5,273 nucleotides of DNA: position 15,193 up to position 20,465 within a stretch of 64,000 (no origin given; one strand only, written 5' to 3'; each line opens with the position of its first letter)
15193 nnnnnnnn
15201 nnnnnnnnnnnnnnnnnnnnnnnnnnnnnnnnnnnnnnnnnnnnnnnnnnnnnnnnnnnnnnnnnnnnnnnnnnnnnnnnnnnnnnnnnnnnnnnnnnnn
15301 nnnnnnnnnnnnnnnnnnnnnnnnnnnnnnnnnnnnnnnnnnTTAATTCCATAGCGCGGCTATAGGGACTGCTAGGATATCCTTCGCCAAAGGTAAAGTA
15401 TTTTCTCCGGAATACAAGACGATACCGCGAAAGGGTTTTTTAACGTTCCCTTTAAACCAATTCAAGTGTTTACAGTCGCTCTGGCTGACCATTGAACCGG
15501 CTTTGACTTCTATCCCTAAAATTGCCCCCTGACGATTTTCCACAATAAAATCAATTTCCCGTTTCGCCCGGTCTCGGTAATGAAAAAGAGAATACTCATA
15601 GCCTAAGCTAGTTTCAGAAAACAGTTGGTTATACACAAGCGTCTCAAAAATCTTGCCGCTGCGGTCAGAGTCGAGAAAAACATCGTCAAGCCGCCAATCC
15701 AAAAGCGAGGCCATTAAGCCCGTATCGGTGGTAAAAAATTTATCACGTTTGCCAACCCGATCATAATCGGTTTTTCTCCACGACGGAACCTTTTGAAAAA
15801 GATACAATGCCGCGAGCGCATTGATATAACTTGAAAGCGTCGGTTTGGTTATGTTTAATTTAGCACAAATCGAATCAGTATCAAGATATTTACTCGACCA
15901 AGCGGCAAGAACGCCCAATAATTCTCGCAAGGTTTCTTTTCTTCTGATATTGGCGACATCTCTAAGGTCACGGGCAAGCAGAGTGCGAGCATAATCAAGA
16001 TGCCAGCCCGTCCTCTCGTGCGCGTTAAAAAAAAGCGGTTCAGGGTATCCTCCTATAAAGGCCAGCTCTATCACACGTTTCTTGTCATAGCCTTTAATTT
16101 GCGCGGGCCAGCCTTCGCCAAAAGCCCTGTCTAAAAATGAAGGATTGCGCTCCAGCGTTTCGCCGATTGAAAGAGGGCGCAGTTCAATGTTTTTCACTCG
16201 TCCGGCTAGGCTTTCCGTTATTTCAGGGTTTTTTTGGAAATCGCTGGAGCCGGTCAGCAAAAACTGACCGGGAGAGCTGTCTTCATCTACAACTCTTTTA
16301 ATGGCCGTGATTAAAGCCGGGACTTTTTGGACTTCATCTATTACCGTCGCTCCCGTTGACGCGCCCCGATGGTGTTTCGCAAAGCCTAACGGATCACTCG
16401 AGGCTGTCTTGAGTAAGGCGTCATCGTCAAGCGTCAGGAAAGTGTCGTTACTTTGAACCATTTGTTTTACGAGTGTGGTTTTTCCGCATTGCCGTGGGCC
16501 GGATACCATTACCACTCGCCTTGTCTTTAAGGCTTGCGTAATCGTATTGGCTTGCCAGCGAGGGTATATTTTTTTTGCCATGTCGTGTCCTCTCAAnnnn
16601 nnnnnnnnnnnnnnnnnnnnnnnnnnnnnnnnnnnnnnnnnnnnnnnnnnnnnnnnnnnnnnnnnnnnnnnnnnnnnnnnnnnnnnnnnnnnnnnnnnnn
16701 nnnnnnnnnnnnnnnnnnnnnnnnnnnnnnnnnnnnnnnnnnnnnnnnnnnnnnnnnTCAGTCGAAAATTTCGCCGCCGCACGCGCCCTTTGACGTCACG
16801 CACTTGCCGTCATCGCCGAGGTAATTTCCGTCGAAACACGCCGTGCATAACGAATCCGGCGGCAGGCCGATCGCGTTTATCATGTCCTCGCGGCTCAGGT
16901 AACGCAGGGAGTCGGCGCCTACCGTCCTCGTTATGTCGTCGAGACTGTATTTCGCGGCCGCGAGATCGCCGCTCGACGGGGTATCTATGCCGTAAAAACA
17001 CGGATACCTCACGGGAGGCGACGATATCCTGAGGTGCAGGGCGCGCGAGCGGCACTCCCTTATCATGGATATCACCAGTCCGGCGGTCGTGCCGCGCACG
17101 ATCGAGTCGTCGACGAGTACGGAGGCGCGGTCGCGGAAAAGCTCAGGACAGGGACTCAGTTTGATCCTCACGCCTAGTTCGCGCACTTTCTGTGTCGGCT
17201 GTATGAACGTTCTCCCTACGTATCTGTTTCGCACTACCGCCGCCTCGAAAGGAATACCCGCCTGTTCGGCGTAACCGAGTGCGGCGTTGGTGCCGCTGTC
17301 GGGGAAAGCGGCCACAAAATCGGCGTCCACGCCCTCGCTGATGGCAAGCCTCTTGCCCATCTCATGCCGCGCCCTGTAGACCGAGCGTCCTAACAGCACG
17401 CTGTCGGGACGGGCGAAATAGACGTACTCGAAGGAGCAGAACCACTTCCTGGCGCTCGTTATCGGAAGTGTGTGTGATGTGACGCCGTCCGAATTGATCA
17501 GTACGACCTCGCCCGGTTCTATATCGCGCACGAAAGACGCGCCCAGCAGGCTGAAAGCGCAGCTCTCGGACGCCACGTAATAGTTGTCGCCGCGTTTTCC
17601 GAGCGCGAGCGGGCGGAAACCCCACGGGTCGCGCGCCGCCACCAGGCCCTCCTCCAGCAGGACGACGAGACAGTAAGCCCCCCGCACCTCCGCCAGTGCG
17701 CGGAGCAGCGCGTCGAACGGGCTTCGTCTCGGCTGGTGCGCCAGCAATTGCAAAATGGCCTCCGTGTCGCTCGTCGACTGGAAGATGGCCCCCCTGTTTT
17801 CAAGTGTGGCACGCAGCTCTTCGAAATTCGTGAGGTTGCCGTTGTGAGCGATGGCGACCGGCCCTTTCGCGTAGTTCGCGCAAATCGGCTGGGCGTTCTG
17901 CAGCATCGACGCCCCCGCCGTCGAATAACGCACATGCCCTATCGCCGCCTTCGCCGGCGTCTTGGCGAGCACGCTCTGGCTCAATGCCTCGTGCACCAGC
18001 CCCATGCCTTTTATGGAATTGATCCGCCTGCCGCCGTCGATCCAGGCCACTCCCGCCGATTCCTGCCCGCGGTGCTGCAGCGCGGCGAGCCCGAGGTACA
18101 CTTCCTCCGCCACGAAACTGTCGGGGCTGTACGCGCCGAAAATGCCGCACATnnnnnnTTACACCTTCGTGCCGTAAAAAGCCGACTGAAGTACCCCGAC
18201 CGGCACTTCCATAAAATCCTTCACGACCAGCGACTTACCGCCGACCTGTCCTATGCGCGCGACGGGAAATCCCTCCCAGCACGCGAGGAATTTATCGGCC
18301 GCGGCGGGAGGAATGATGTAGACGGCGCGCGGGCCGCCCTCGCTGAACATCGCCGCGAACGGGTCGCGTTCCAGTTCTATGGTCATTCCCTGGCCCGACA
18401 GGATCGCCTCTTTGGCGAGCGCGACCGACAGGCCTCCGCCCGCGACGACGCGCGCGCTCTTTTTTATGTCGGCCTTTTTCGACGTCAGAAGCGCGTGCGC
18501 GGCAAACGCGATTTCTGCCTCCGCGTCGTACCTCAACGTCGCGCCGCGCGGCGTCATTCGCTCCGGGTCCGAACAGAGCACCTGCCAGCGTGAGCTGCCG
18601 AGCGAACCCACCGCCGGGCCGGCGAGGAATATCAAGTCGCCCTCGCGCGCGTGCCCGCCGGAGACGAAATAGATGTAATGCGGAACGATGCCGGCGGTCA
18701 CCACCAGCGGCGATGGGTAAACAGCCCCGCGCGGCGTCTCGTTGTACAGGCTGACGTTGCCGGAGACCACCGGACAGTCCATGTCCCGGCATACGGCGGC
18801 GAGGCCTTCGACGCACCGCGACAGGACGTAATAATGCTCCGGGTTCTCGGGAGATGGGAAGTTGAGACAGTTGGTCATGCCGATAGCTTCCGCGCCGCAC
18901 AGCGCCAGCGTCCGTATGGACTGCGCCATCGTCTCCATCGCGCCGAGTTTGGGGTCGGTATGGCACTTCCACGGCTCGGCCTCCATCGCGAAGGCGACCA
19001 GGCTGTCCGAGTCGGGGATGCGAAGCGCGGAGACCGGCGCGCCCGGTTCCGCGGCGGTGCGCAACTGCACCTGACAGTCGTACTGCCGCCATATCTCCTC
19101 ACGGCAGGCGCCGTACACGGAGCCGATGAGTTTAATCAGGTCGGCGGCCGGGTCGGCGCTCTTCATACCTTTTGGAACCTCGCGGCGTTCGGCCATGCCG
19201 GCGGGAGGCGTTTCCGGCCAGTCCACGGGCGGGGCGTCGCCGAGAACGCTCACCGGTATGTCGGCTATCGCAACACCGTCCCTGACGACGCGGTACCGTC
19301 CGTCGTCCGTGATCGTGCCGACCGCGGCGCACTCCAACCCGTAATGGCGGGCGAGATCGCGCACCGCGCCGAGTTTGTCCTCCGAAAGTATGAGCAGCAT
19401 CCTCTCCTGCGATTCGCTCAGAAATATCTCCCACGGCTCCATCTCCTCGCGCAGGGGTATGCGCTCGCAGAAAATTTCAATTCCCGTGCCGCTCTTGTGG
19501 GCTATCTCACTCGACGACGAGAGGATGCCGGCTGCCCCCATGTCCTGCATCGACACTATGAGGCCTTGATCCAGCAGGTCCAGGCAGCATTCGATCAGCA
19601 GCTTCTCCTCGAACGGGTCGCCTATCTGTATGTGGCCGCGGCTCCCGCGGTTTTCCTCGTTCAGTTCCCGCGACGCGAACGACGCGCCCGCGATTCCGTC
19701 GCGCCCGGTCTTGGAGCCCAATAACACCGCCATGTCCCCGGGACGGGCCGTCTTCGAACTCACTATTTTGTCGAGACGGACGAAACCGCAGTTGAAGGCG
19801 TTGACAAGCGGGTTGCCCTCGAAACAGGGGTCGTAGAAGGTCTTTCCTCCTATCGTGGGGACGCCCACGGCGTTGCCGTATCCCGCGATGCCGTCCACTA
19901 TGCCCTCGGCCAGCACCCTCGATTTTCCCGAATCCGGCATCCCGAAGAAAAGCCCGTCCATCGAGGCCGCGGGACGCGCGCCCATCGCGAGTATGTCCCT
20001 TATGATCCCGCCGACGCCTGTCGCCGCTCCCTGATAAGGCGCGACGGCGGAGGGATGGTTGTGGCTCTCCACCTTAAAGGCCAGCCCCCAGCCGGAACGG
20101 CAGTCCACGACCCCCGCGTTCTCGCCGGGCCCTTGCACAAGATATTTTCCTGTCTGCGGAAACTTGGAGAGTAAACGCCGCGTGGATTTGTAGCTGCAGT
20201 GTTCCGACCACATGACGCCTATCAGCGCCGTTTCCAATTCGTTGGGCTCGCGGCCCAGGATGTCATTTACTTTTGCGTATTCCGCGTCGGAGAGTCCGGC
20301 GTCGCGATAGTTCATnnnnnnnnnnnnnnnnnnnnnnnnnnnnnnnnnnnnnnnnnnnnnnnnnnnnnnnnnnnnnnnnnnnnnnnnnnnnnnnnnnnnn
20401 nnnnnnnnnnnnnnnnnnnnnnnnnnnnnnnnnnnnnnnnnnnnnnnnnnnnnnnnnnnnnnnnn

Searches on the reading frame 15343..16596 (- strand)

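Call 22: search_protein_families(library=pfam, proteins=[window:15343-16596:-], max_evalue=0.001)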
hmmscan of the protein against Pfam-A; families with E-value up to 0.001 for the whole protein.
window:15343-16596:- (417 aa): 4 families
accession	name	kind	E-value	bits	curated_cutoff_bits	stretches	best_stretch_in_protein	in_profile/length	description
PF13635.12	DUF4143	-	5.6e-36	124.1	28.1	1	209-367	2-160/160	Domain of unknown function (DUF4143)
PF13173.12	AAA_14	-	2e-28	99.4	27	1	26-148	2-129/129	AAA domain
PF13401.12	AAA_22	-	1.8e-05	25.5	27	0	24-51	3-30/130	AAA domain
PF01637.24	ATPase_2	-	0.0004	20.7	33.2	0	24-50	18-44/225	ATPase domain predominantly from Archaea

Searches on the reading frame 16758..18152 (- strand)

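Call 22: search_protein_families(library=pfam, proteins=[window:16758-18152:-], max_evalue=0.001)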
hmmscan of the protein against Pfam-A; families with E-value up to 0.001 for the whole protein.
window:16758-18152:- (464 aa): 3 families
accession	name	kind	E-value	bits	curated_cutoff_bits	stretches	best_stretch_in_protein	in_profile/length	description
PF13537.11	GATase_7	-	4.6e-21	75.5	25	1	83-200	9-121/123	Glutamine amidotransferase domain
PF13522.11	GATase_6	-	4.3e-20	72.5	27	1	65-196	8-130/130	Glutamine amidotransferase domain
PF13230.11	GATase_4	-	1.1e-06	28.2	23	1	33-114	36-118/272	Glutamine amidotransferases class-II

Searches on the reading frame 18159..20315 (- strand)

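Call 22: search_protein_families(library=pfam, proteins=[window:18159-20315:-], max_evalue=0.001)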
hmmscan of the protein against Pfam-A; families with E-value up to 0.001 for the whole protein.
window:18159-20315:- (718 aa): 3 families
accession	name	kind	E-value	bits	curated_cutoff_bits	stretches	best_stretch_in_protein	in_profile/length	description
PF02769.27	AIRS_C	-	4.9e-43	147.4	23.1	2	191-344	1-154/156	AIR synthase related protein, C-terminal domain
PF00586.29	AIRS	-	1.3e-42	145.1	24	2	64-179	1-112/112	AIR synthase related protein, N-terminal domain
PF18072.6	FGAR-AT_linker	-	4.4e-13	50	26.6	1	3-43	7-50/50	Formylglycinamide ribonucleotide amidotransferase linker domain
